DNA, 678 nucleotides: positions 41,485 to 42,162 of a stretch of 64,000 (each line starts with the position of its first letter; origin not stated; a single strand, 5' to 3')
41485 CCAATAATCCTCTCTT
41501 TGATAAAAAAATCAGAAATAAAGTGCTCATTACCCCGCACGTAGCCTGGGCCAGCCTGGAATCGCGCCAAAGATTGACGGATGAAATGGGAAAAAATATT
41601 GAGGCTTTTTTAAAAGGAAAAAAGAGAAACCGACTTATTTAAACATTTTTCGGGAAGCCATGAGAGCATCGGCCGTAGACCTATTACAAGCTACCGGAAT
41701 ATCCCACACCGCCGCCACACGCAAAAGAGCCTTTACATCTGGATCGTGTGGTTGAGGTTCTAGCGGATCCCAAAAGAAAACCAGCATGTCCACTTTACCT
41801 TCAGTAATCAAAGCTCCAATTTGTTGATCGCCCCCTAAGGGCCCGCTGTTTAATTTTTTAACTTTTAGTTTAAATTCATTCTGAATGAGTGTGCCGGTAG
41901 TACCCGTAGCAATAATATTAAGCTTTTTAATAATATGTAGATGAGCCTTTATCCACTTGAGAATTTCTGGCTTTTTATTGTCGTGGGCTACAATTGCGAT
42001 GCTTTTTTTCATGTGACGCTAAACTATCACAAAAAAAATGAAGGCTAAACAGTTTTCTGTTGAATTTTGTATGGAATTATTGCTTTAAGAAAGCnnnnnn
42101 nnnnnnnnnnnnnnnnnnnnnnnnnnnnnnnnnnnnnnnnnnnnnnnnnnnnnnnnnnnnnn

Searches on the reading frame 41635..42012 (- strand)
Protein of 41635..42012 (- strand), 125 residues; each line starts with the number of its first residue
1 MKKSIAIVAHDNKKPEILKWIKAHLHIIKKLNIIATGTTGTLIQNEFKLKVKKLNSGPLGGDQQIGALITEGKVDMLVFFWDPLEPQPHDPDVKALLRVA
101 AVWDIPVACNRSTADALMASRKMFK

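Call 92: search_protein_families(library=pfam, proteins=[window:41635-42012:-], max_evalue=0.00001)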
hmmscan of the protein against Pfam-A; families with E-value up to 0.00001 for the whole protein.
window:41635-42012:- (125 aa): 1 family
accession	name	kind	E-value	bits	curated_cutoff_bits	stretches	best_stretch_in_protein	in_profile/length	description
PF02142.27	MGS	-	1.6e-17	63.9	24.1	1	17-108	2-93/94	MGS-like domain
